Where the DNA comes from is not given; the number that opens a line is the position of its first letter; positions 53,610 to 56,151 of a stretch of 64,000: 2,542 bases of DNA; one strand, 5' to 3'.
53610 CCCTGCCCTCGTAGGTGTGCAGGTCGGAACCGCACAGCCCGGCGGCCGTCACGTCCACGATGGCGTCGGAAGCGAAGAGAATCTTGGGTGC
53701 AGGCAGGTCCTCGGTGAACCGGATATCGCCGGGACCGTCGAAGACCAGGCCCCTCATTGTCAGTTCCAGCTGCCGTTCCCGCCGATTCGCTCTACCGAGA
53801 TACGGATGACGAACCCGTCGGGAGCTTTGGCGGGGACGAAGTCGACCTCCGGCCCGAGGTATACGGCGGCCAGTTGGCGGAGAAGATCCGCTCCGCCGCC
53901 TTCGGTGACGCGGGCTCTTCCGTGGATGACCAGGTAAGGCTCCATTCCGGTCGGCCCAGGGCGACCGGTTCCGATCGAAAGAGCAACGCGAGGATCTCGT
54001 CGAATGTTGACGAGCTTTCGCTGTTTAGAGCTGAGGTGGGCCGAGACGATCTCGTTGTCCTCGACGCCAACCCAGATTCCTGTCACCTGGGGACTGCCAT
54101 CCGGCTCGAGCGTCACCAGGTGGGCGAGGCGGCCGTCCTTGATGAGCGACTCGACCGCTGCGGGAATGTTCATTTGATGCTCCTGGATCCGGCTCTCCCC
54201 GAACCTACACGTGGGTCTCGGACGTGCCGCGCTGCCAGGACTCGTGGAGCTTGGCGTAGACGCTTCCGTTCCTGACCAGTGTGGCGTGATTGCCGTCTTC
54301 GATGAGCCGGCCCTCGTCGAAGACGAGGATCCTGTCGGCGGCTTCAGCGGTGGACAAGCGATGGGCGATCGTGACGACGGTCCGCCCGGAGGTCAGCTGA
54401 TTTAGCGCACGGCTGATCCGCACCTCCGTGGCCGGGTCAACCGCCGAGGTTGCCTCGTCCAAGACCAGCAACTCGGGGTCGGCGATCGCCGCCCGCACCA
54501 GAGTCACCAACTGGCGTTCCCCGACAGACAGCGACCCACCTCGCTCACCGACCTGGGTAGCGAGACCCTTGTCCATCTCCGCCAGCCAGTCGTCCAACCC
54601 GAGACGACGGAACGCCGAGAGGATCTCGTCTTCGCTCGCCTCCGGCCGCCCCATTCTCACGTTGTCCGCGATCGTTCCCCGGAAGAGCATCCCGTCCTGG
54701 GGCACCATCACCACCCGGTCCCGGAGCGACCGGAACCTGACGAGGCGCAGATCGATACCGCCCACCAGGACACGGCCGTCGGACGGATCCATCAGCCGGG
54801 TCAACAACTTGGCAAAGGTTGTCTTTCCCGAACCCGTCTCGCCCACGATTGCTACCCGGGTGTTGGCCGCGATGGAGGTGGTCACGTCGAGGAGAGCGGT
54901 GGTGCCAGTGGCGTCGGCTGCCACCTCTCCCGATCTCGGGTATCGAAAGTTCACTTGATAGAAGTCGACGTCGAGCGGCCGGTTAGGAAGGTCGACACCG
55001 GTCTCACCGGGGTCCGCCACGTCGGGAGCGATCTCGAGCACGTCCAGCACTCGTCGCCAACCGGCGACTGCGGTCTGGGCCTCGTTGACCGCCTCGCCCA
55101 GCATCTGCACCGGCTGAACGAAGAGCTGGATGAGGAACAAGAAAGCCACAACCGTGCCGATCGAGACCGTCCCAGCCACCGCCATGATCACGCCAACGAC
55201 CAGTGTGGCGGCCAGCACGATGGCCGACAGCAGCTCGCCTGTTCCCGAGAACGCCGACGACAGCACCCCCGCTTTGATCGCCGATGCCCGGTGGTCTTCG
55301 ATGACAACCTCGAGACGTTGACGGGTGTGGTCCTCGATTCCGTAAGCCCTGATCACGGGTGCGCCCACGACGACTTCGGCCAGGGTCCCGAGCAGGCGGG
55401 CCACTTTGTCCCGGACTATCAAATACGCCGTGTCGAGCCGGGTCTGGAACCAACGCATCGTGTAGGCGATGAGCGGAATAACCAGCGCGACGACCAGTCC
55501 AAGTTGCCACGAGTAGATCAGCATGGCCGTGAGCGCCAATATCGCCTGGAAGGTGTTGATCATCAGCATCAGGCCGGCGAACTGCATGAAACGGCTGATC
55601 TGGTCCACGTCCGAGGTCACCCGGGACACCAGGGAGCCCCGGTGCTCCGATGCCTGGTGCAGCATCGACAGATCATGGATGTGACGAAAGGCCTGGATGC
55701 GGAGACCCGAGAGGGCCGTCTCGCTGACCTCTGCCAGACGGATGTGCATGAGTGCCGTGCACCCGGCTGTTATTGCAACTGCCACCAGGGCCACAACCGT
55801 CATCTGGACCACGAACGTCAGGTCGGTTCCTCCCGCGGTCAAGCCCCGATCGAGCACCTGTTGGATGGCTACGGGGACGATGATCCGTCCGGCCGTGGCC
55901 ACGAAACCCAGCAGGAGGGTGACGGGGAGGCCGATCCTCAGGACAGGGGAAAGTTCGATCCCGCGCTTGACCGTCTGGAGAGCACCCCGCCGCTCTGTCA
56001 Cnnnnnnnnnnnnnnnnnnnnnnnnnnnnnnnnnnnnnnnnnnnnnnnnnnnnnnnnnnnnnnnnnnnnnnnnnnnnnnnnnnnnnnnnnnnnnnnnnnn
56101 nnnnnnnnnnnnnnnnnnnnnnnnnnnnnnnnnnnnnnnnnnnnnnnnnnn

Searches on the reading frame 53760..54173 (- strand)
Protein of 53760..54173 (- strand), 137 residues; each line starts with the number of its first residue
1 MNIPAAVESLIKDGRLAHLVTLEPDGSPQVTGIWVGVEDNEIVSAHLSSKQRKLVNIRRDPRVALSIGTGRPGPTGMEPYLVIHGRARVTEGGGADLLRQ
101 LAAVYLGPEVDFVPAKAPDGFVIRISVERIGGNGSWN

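Call 94: search_protein_families(library=pfam, proteins=[window:53760-54173:-])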
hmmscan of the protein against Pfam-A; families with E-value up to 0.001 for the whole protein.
window:53760-54173:- (137 aa): 1 family
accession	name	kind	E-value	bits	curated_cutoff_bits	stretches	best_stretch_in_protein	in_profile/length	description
PF01243.27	PNPOx_N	-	1.3e-11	45.4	28.1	1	4-130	2-116/120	Pyridoxamine 5'-phosphate oxidase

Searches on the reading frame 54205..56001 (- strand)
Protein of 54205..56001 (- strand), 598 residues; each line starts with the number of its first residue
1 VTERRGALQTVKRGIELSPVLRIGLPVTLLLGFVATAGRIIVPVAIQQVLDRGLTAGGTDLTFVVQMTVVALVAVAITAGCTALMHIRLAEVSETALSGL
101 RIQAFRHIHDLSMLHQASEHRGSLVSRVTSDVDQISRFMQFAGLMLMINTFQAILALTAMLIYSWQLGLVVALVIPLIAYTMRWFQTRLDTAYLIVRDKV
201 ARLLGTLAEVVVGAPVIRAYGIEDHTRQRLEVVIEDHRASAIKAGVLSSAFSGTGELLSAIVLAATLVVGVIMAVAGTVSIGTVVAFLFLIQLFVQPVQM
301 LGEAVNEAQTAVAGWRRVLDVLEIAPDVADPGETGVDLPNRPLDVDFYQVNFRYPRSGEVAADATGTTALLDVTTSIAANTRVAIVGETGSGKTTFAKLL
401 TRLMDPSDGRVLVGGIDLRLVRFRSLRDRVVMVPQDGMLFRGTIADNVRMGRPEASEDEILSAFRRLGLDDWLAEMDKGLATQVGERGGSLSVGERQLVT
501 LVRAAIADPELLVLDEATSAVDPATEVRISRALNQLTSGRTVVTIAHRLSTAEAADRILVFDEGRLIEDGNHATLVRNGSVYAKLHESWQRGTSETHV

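Call 94: search_protein_families(library=pfam, proteins=[window:54205-56001:-])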
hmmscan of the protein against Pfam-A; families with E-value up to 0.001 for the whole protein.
window:54205-56001:- (598 aa): 6 families
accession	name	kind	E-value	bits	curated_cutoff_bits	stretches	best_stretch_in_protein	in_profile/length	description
PF00664.28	ABC_membrane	-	3.2e-35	122.6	28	1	28-298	4-274/274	ABC transporter transmembrane region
PF00005.33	ABC_tran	-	3.5e-26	92.9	25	1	372-519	3-137/137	ABC transporter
PF01935.23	DUF87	-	0.00014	22.5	23.2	1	363-404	8-47/220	Helicase HerA, central domain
PF13191.12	AAA_16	-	0.00038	21.4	32.6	0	381-542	25-164/167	AAA ATPase domain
PF02463.25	SMC_N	-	0.00087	19.2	40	0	490-559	136-209/220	RecF/RecN/SMC N terminal domain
PF13401.12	AAA_22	-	0.00098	19.9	27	0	383-457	8-33/130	AAA domain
